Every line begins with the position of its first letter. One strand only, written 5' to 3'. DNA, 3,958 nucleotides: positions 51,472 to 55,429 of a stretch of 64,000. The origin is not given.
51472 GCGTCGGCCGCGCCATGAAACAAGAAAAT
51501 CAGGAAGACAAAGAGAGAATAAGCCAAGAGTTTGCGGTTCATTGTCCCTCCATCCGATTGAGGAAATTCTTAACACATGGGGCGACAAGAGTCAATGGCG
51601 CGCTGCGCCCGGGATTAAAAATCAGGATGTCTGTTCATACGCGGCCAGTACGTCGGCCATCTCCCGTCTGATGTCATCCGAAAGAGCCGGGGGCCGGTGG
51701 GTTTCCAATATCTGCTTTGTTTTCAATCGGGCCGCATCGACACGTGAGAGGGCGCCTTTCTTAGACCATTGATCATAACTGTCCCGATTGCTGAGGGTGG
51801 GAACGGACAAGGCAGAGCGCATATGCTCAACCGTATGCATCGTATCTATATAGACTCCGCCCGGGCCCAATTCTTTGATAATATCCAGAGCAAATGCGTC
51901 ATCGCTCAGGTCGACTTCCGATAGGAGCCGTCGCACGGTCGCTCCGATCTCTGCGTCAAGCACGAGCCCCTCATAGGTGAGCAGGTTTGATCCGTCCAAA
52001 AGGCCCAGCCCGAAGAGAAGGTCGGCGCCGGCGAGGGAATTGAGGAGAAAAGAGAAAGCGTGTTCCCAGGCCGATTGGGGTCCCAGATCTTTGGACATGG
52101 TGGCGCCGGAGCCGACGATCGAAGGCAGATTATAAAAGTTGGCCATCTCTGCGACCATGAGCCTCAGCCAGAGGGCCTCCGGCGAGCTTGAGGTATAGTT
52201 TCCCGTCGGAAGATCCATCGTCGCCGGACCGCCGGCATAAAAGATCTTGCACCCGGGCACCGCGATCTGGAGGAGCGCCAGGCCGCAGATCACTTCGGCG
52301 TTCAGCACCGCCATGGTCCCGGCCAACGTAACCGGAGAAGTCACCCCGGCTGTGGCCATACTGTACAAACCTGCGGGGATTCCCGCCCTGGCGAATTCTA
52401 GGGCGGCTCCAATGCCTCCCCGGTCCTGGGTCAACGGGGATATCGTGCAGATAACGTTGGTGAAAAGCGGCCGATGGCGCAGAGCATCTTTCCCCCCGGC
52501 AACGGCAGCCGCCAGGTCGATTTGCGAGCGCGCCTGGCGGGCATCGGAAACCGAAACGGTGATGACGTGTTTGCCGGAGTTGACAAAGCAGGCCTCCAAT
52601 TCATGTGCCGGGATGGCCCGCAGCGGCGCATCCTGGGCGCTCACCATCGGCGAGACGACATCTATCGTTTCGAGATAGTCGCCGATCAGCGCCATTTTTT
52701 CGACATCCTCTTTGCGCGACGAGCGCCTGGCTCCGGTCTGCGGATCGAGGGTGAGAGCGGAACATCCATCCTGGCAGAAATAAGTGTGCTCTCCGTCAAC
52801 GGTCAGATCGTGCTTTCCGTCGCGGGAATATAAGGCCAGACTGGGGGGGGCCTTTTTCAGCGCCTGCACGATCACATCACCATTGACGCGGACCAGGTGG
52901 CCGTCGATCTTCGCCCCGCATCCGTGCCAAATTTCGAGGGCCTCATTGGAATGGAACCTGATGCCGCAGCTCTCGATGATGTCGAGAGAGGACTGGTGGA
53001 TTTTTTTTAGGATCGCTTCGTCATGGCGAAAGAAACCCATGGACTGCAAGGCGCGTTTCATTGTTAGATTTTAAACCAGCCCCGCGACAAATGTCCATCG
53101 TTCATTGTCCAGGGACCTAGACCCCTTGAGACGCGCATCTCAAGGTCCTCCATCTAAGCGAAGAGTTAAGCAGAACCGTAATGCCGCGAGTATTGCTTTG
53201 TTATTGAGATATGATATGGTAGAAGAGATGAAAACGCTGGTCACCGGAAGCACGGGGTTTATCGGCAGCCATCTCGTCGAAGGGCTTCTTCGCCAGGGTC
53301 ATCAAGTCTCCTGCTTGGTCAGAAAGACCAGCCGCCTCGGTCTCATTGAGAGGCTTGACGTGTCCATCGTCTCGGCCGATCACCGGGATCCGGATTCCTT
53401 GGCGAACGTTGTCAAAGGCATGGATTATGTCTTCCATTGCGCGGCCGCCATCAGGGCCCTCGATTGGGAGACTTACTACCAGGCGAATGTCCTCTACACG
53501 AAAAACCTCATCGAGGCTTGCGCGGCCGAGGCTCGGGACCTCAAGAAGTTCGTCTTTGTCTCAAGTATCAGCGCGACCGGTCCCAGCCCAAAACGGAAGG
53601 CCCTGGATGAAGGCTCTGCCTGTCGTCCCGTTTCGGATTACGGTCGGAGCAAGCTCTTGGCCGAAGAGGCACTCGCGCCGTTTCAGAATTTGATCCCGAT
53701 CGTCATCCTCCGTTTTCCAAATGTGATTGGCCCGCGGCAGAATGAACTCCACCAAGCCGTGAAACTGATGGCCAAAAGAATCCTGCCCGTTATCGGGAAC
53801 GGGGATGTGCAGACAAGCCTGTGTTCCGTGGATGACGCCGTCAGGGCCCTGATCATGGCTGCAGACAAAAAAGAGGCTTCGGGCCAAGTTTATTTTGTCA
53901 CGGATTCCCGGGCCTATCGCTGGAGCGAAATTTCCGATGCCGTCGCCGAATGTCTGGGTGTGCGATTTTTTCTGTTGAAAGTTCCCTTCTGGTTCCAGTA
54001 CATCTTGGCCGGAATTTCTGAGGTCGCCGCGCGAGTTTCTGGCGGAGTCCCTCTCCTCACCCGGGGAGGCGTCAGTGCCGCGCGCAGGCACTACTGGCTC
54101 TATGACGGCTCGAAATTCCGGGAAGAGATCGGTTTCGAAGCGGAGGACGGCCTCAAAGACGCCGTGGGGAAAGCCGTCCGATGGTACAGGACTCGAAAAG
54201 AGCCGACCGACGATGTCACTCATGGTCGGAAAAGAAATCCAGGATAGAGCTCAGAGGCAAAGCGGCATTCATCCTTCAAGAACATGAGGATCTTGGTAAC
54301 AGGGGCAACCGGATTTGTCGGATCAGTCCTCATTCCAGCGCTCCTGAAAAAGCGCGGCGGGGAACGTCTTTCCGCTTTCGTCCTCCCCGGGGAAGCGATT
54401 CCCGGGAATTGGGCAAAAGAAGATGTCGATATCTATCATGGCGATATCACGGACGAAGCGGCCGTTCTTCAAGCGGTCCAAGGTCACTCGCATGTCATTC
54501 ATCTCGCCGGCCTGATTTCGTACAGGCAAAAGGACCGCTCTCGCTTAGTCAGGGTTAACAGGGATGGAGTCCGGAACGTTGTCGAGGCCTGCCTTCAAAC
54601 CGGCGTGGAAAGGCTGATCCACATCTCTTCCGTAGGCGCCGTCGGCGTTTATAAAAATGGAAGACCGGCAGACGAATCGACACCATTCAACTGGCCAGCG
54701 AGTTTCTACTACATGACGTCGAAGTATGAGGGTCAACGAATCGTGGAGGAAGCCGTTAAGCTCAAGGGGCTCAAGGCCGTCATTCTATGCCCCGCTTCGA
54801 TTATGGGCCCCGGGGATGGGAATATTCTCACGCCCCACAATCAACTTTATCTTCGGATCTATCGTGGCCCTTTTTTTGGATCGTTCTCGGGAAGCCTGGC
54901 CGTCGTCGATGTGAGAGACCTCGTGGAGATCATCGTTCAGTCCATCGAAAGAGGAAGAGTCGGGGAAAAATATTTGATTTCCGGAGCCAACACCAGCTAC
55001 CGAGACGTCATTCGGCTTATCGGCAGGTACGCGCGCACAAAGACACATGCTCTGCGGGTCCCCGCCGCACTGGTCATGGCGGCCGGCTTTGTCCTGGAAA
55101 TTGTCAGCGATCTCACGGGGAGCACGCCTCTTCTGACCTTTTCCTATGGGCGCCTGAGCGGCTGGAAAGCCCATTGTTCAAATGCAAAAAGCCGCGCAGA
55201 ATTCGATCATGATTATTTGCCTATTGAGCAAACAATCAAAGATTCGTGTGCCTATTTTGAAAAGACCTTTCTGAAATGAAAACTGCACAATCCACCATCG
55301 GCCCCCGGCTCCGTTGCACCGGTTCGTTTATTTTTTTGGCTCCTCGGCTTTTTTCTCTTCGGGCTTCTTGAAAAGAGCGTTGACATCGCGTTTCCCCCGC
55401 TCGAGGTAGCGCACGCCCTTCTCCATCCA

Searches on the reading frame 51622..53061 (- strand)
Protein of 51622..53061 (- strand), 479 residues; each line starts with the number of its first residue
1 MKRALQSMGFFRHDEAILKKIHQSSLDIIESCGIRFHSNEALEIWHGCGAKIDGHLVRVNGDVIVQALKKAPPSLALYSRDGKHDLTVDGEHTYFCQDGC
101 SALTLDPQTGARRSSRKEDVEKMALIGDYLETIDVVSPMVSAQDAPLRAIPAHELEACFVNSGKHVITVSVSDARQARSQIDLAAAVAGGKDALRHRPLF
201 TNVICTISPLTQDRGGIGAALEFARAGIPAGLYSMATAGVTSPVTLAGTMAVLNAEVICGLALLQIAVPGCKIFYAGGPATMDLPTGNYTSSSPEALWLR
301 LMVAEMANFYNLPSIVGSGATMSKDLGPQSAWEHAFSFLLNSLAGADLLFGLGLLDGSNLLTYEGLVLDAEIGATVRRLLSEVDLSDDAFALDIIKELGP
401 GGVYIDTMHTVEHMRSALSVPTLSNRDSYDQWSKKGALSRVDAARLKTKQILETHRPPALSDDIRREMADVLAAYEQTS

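Call 20: search_protein_families(library=pfam, proteins=[window:51622-53061:-], max_evalue=0.001)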
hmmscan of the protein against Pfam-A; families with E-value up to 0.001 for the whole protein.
window:51622-53061:- (479 aa): 1 family
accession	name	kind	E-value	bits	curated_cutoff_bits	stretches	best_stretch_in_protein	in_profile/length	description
PF06253.16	MTTB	-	4.2e-87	292.7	25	1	14-473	35-493/500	Trimethylamine methyltransferase (MTTB)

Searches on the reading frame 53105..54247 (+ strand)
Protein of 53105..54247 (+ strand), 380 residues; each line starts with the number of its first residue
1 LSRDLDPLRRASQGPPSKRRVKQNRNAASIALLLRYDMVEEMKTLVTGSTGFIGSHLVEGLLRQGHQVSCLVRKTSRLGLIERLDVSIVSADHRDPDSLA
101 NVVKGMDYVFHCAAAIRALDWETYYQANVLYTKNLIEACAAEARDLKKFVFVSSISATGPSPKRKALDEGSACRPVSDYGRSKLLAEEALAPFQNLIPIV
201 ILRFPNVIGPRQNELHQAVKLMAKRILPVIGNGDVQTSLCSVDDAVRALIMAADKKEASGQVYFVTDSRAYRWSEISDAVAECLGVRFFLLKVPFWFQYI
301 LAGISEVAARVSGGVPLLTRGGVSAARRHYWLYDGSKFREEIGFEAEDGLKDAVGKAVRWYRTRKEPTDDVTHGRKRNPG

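Call 20: search_protein_families(library=pfam, proteins=[window:53105-54247:+], max_evalue=0.001)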
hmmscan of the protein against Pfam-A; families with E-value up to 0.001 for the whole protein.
window:53105-54247:+ (380 aa): 9 families
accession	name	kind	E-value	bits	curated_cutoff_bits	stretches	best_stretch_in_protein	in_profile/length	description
PF01370.27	Epimerase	-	3.5e-40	138.3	20.9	1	45-263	2-237/240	NAD dependent epimerase/dehydratase family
PF16363.11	GDP_Man_Dehyd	-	1.8e-23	84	27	1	45-278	1-260/332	GDP-mannose 4,6 dehydratase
PF01073.25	3Beta_HSD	-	9e-23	81.1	22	1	45-286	1-270/280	3-beta hydroxysteroid dehydrogenase/isomerase family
PF07993.18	NAD_binding_4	-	1.2e-22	80.8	20.1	2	97-244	80-244/258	Male sterility protein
PF13460.12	NAD_binding_10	-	1.3e-19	71.2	27.2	1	48-190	1-131/184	NAD(P)H-binding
PF04321.23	RmlD_sub_bind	-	1.6e-15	57.4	27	1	42-285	1-232/287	RmlD substrate binding domain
PF05368.20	NmrA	-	2.9e-14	53.8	27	1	43-156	4-109/298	NmrA-like family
PF02719.21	Polysacc_synt_2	-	9.2e-12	45.2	20.2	1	45-285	2-248/293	Polysaccharide biosynthesis protein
PF08659.16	KR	-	0.0005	20.5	22.6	0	45-162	4-144/180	KR domain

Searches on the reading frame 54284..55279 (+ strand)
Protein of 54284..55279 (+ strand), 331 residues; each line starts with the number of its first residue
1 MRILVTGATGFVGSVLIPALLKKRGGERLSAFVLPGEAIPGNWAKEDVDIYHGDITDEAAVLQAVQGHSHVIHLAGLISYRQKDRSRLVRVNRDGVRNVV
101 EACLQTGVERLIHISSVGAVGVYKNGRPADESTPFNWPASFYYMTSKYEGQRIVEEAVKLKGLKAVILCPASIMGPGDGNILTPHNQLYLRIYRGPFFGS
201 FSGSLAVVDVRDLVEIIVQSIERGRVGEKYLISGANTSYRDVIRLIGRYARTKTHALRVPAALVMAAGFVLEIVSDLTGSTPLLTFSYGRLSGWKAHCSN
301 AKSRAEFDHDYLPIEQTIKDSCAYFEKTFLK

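Call 20: search_protein_families(library=pfam, proteins=[window:54284-55279:+], max_evalue=0.001)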
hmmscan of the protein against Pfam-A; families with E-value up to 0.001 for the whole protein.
window:54284-55279:+ (331 aa): 8 families
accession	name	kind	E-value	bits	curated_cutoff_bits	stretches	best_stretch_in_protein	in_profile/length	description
PF01370.27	Epimerase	-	3.2e-32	112.3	20.9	1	3-232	1-239/240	NAD dependent epimerase/dehydratase family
PF01073.25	3Beta_HSD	-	2.9e-24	86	22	1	4-188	1-196/280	3-beta hydroxysteroid dehydrogenase/isomerase family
PF13460.12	NAD_binding_10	-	1.4e-16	61.4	27.2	1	7-175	1-148/184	NAD(P)H-binding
PF07993.18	NAD_binding_4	-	8.7e-15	55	20.1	1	5-179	1-214/258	Male sterility protein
PF16363.11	GDP_Man_Dehyd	-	5.8e-14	52.7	27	1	4-244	1-260/332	GDP-mannose 4,6 dehydratase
PF04321.23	RmlD_sub_bind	-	3.8e-08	33.2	27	1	1-168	1-146/287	RmlD substrate binding domain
PF02719.21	Polysacc_synt_2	-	9.6e-07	28.7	20.2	1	3-120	1-132/293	Polysaccharide biosynthesis protein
PF05368.20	NmrA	-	8.2e-06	26.1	27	1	2-120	4-111/298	NmrA-like family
